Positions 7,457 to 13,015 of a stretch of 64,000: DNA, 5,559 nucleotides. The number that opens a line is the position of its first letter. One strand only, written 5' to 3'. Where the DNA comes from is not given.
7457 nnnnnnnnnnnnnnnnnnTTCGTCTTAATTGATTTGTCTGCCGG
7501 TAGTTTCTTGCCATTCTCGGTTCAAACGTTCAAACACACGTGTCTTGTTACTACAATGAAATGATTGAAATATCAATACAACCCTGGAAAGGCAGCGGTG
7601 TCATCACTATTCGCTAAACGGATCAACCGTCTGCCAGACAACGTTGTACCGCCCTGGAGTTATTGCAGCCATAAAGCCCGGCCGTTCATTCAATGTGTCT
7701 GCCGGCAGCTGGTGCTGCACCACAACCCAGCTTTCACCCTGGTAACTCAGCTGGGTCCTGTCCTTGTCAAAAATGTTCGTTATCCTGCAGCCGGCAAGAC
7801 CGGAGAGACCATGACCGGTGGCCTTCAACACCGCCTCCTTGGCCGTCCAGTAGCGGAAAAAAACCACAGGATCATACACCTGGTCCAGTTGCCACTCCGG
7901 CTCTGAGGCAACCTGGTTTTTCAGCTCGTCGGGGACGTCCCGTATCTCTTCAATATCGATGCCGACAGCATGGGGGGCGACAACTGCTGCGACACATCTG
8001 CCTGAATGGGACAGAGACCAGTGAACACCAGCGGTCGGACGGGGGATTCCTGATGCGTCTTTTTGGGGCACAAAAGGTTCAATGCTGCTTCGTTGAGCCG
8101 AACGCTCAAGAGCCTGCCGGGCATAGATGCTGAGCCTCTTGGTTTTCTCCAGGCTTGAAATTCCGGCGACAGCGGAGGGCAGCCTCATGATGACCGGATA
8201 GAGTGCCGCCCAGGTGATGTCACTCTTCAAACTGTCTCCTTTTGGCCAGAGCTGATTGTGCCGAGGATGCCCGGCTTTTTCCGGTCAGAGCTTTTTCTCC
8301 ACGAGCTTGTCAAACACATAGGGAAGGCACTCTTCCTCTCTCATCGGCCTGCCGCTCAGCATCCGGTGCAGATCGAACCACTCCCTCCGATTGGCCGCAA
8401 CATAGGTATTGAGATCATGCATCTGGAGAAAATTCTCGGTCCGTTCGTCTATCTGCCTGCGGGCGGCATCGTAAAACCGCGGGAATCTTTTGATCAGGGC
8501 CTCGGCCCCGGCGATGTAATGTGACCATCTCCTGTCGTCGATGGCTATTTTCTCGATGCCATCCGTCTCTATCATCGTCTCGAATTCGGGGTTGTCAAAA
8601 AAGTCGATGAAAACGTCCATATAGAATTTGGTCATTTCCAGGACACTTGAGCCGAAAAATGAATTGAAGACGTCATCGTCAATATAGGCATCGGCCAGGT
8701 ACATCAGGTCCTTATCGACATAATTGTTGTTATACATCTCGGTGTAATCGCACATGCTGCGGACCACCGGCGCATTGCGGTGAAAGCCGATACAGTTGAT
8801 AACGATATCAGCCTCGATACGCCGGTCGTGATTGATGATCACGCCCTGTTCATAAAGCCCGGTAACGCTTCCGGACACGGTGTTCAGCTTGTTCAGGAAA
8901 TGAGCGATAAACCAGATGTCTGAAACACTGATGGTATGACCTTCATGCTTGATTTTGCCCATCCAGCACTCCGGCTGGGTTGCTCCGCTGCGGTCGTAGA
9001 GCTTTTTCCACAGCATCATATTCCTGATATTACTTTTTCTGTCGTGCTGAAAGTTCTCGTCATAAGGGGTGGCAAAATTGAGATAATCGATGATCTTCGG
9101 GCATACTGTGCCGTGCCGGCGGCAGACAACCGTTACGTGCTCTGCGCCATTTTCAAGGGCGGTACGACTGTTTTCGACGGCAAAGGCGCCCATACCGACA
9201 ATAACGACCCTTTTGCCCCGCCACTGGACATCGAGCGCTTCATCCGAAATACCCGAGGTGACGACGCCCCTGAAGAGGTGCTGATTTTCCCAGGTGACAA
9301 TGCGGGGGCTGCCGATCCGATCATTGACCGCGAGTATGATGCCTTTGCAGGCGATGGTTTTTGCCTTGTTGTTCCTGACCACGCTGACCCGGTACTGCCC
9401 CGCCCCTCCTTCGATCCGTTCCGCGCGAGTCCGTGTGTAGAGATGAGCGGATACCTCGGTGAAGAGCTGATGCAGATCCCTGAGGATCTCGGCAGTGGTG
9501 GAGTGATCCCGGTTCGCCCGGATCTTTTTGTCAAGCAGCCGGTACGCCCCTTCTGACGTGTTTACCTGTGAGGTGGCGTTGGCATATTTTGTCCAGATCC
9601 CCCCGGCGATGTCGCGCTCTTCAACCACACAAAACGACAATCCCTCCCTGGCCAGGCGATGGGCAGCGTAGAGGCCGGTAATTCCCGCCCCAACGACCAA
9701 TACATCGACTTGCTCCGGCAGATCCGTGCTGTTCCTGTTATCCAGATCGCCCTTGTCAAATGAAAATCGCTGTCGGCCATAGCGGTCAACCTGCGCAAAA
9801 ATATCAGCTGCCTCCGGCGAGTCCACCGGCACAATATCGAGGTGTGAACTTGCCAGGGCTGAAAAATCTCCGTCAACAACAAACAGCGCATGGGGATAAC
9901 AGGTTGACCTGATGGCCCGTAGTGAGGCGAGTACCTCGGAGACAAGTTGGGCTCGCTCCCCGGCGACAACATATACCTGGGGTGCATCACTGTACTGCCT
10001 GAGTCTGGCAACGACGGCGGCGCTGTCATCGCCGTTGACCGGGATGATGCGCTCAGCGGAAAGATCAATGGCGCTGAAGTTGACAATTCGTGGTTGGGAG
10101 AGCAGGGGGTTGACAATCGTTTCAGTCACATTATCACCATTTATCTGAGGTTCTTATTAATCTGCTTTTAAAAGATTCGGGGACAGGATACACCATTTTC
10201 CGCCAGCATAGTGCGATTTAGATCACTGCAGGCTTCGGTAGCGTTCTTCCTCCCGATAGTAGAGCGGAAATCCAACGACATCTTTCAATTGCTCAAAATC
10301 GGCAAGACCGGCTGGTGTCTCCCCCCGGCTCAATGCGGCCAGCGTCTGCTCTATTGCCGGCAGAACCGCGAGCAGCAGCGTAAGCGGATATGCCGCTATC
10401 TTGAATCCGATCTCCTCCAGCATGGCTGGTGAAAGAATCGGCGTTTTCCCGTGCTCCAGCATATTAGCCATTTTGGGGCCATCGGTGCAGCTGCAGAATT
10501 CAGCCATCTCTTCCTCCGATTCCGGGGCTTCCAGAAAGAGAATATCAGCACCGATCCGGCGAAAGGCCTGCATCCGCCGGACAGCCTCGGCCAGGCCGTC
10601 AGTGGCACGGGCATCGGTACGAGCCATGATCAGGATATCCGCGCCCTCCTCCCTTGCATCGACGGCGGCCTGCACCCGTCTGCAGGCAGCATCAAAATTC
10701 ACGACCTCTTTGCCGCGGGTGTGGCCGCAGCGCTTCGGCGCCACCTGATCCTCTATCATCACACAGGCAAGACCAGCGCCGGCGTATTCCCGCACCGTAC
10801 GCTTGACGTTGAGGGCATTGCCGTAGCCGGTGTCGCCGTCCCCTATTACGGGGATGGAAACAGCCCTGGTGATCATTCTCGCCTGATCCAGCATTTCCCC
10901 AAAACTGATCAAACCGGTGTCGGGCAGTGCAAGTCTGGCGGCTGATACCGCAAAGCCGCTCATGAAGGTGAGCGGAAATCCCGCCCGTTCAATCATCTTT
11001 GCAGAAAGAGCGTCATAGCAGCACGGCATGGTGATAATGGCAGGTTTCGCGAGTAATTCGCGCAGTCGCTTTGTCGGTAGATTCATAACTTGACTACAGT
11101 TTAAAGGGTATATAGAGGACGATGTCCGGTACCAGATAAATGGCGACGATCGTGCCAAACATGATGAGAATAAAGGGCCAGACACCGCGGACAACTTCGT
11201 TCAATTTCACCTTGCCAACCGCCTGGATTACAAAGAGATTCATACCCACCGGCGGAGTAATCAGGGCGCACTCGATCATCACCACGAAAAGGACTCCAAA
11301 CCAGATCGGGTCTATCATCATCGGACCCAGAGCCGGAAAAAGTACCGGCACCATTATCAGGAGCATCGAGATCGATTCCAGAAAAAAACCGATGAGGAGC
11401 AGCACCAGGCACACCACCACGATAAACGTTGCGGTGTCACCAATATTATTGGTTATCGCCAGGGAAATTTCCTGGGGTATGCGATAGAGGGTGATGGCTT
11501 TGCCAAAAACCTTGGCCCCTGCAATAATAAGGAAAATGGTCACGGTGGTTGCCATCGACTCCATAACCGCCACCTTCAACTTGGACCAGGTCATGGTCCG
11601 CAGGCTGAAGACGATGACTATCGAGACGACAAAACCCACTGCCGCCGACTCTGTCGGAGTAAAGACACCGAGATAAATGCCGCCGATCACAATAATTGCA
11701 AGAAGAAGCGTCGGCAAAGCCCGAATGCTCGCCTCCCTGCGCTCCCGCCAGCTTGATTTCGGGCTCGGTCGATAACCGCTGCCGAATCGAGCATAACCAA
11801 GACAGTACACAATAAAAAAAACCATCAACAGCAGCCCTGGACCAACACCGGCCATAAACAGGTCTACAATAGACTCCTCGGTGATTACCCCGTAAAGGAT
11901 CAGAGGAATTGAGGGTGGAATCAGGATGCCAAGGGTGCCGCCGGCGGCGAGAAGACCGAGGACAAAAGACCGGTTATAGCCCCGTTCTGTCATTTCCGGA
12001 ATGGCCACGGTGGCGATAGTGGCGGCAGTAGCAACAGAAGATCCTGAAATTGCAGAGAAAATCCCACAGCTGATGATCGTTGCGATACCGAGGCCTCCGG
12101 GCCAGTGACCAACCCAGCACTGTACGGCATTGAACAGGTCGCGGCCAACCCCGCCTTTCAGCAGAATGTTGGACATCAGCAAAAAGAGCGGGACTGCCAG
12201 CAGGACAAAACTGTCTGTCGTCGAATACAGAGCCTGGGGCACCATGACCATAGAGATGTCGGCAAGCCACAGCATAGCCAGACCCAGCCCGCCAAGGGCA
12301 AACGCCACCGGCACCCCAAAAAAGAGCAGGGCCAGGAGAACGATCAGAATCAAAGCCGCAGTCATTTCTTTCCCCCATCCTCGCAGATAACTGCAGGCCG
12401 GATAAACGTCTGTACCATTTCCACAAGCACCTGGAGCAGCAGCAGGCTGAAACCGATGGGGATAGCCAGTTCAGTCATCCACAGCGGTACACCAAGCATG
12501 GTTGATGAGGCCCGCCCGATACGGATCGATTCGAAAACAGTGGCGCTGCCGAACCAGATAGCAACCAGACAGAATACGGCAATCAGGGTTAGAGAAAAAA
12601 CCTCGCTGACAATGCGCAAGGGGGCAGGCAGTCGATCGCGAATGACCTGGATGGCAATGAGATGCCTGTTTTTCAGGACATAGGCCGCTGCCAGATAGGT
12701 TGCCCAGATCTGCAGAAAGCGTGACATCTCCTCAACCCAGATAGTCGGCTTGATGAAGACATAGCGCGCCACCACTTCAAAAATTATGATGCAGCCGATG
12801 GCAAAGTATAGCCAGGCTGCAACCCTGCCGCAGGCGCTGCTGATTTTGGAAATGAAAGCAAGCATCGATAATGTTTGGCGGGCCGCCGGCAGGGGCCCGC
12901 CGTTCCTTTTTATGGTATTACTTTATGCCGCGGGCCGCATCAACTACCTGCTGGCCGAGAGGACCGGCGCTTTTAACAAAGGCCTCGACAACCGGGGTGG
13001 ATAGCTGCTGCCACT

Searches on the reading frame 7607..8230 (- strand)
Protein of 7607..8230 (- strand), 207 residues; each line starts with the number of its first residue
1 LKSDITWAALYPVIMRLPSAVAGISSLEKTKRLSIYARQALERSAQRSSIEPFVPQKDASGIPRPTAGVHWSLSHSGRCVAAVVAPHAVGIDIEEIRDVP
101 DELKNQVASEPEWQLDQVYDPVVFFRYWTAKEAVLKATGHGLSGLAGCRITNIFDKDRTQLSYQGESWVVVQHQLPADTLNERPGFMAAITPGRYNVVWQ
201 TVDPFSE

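Call 6: search_protein_families(library=pfam, proteins=[window:7607-8230:-], max_evalue=0.001)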
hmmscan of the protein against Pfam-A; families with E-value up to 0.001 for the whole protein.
window:7607-8230:- (207 aa): 2 families
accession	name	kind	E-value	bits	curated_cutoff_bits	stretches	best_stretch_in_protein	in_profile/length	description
PF01648.25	ACPS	-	6.6e-14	52.3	25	1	88-159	1-82/111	4'-phosphopantetheinyl transferase superfamily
PF17837.6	4PPT_N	-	0.0006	20.3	27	1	28-85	11-68/68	4'-phosphopantetheinyl transferase N-terminal domain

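Call 15: search_protein_families(library=ncbifam, proteins=[window:7607-8230:-], max_evalue=0.001)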
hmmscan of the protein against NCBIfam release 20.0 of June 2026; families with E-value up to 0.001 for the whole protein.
window:7607-8230:- (207 aa): 6 families
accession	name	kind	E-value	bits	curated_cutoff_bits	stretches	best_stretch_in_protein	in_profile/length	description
NF042922.1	4PPT_HetI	equivalog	2.6e-13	49.8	370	1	67-171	101-210/235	4'-phosphopantetheinyl transferase HetI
NF047349.1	4PPT_AusB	equivalog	9.9e-11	41.5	225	1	69-143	81-153/205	aureusimine biosynthesis 4'-phosphopantetheinyl transferase AusB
TIGR00556.1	pantethn_trn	domain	1.7e-07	31.4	45.35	1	88-144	4-70/128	phosphopantetheine--protein transferase domain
NF007676.0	PRK10351.1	equivalog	2.1e-06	27.5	174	1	66-140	64-145/195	4'-phosphopantetheinyl transferase AcpT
NF007604.0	PRK10251.1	equivalog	1.1e-05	25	169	1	65-166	83-187/209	enterobactin synthase subunit EntD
NF042923.1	4PPT_Npt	exception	0.00075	18.8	370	1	26-137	35-153/223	4'-phosphopantetheinyl transferase Npt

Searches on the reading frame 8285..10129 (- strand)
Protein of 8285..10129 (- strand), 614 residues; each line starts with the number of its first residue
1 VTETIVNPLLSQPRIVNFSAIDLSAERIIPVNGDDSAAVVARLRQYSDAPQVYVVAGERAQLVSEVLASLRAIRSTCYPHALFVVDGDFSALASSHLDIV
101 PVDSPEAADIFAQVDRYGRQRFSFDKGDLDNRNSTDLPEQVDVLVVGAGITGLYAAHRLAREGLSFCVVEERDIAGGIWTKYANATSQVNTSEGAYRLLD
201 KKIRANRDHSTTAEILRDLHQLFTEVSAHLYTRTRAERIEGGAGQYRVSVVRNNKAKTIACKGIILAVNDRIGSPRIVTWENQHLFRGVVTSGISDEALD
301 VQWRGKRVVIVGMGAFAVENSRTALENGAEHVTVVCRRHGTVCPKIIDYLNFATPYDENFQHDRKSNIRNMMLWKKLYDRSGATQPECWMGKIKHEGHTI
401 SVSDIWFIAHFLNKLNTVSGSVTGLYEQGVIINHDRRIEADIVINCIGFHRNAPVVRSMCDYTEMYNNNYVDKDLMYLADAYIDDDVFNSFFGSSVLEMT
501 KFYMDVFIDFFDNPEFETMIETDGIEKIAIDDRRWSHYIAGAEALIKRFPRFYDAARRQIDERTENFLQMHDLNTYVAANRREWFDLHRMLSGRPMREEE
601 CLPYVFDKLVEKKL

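Call 6: search_protein_families(library=pfam, proteins=[window:8285-10129:-], max_evalue=0.001)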
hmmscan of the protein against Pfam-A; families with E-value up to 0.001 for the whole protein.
window:8285-10129:- (614 aa): 13 families
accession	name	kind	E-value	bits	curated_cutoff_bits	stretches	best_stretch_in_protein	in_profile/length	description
PF07992.20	Pyr_redox_2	-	2.2e-14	54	26.1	1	142-339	2-175/291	Pyridine nucleotide-disulphide oxidoreductase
PF13450.12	NAD_binding_8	-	1.9e-09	38.1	21.9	1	145-184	1-40/68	NAD(P)-binding Rossmann-like domain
PF12831.13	FAD_oxidored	-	1.7e-08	34.6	27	1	142-225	1-70/416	FAD dependent oxidoreductase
PF01266.30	DAO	-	2.4e-07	31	27.9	1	142-177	1-37/353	FAD dependent oxidoreductase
PF13241.12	NAD_binding_7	-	2.1e-06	28.7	22.1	0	301-348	3-49/104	Putative NAD(P)-binding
PF13738.12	Pyr_redox_3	-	4.3e-06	26.6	30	1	144-339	1-197/305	Pyridine nucleotide-disulphide oxidoreductase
PF00890.30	FAD_binding_2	-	7.3e-06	25.9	20.4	1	142-183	1-41/414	FAD binding domain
PF01946.23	Thi4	-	1.7e-05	24.6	26.2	1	140-180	17-59/235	Thi4 family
PF01494.25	FAD_binding_3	-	3.9e-05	23.5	22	1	141-172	2-33/349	FAD binding domain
PF13454.12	NAD_binding_9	-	0.00019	21.9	21.8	0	145-199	2-61/155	FAD-NAD(P)-binding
PF01488.26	Shikimate_DH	-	0.00031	21.2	24.3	0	302-338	9-45/138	Shikimate / quinate 5-dehydrogenase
PF00743.25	FMO-like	-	0.00044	19.3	22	0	303-379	181-261/532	Flavin-binding monooxygenase-like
PF00070.33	Pyr_redox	-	0.0006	20.7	22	0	143-173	2-32/82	Pyridine nucleotide-disulphide oxidoreductase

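Call 15: search_protein_families(library=ncbifam, proteins=[window:8285-10129:-], max_evalue=0.001)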
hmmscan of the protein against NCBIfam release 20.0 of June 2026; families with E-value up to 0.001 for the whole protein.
window:8285-10129:- (614 aa): 58 families (the best 25 are shown)
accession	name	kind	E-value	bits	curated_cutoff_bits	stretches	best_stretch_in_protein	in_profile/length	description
TIGR01292.1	TRX_reduct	equivalog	6e-11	41.7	343.45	1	220-347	60-182/300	thioredoxin-disulfide reductase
NF040505.1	ArsO_flavin_mono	equivalog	1.5e-10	41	425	1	141-315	1-170/346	ArsO family NAD(P)H-dependent flavin-containing monooxygenase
NF009410.0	PRK12771.1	subfamily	2.7e-09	36.2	516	1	142-178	140-176/566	NAD(P)-binding protein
NF009454.0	PRK12814.1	equivalog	3.1e-09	35.7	916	1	302-339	320-357/657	putative NADPH-dependent glutamate synthase small subunit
NF003585.0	PRK05249.1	equivalog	9.1e-09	34.4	465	1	140-321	6-192/464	Si-specific NAD(P)(+) transhydrogenase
TIGR03315.1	Se_ygfK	equivalog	1.2e-08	32.9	835.3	0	302-348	663-710/1012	putative selenate reductase subunit YgfK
NF009414.0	PRK12778.1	equivalog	2.5e-08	32.7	1103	1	303-351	568-616/752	bifunctional dihydroorotate dehydrogenase B NAD binding subunit/NADPH-dependent glutamate synthase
TIGR01316.1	gltA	equivalog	2.6e-08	33.1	471.75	1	305-339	272-305/449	NADPH-dependent glutamate synthase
TIGR01350.1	lipoamide_DH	equivalog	5e-08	32.1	408.8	1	141-335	2-199/461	dihydrolipoyl dehydrogenase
NF009409.0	PRK12770.1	subfamily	5.1e-08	32.4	343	0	301-341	169-209/360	putative glutamate synthase subunit beta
TIGR01318.1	gltD_gamma_fam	subfamily_domain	3.2e-07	29.3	482.95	1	138-344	139-321/467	glutamate synthase, small subunit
NF045637.1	carotdesatCrtDProt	equivalog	3.2e-07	29.2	580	1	143-191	1-49/485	1-hydroxycarotenoid 3,4-desaturase CrtD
TIGR02734.1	crtI_fam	subfamily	3.8e-07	29.2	238.1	1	143-177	1-35/504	phytoene desaturase family protein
TIGR00292.1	TIGR00292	equivalog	1.1e-06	28.1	148.3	1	140-184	21-66/254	sulfide-dependent adenosine diphosphate thiazole synthase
TIGR04018.1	Bthiol_YpdA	hypoth_equivalog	1.1e-06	27.7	339.9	1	142-339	1-185/316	YpdA family putative bacillithiol disulfide reductase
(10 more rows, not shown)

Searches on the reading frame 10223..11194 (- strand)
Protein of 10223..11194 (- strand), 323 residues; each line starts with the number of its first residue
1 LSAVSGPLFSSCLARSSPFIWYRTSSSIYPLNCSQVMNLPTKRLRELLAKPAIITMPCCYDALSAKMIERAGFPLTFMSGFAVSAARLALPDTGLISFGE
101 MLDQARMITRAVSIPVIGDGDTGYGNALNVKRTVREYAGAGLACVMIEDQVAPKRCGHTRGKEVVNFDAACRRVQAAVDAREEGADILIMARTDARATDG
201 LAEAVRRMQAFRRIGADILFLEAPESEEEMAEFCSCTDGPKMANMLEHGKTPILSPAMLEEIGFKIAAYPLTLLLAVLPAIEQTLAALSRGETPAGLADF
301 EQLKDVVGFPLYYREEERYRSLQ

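Call 6: search_protein_families(library=pfam, proteins=[window:10223-11194:-], max_evalue=0.001)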
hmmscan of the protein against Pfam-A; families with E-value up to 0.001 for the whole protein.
window:10223-11194:- (323 aa): 2 families
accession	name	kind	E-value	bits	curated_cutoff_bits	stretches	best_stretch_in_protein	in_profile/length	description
PF13714.12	PEP_mutase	-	6.5e-46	157.3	31.5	1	44-287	1-238/240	Phosphoenolpyruvate phosphomutase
PF00463.27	ICL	-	3.4e-10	39.5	26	1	114-202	150-240/526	Isocitrate lyase family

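Call 15: search_protein_families(library=ncbifam, proteins=[window:10223-11194:-], max_evalue=0.001)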
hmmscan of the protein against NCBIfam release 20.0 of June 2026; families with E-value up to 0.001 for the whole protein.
window:10223-11194:- (323 aa): 8 families
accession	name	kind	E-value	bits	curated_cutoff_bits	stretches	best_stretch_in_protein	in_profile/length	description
TIGR02317.1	prpB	equivalog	5.6e-77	258.7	354.4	1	41-299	2-259/285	methylisocitrate lyase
TIGR02319.1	CPEP_Pphonmut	equivalog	1.6e-64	218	420.05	1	42-288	6-251/294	carboxyvinyl-carboxyphosphonate phosphorylmutase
NF008455.0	PRK11320.1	equivalog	5.2e-61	206.4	353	1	40-297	7-263/295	methylisocitrate lyase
TIGR02321.1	Pphn_pyruv_hyd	equivalog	2.6e-30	105.5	374.4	1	43-236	6-201/290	phosphonopyruvate hydrolase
TIGR02320.1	PEP_mutase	equivalog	3.2e-29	101.8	319.55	1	44-290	1-259/284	phosphoenolpyruvate mutase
TIGR01346.1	isocit_lyase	equivalog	7.9e-15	54.3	275.9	1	114-205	151-244/527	isocitrate lyase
NF011645.0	PRK15063.1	equivalog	3e-14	52.7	562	1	113-203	147-239/430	isocitrate lyase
NF005074.0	PRK06498.1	equivalog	1.8e-09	36.7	446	1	113-205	178-272/531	isocitrate lyase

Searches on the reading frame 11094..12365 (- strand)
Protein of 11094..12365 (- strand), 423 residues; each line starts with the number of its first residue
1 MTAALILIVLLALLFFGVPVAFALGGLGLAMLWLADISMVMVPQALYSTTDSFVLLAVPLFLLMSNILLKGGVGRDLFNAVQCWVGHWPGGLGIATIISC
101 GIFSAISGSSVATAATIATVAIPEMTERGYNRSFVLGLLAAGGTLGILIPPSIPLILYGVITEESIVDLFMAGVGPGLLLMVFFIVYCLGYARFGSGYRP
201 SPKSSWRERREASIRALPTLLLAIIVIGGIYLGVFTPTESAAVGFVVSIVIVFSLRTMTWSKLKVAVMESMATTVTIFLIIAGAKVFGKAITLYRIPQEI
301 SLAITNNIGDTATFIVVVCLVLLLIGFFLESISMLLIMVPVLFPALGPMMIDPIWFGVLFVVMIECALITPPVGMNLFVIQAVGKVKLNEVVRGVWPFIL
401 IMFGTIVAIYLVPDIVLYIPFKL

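Call 6: search_protein_families(library=pfam, proteins=[window:11094-12365:-], max_evalue=0.001)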
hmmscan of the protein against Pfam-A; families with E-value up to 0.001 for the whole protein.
window:11094-12365:- (423 aa): 1 family
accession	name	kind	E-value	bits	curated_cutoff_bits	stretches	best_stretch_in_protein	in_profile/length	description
PF06808.19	DctM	-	1.2e-109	367.4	23.8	1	7-414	1-412/413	Tripartite ATP-independent periplasmic transporter, DctM component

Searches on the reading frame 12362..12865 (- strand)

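Call 7: search_protein_families(library=pfam, proteins=[window:12362-12865:-], max_evalue=0.001)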
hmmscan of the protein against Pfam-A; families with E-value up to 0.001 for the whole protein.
window:12362-12865:- (167 aa): 1 family
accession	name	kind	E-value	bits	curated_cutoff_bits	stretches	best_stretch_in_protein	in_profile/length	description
PF04290.18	DctQ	-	1.2e-30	106.5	28.3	1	25-154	3-130/132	Tripartite ATP-independent periplasmic transporters, DctQ component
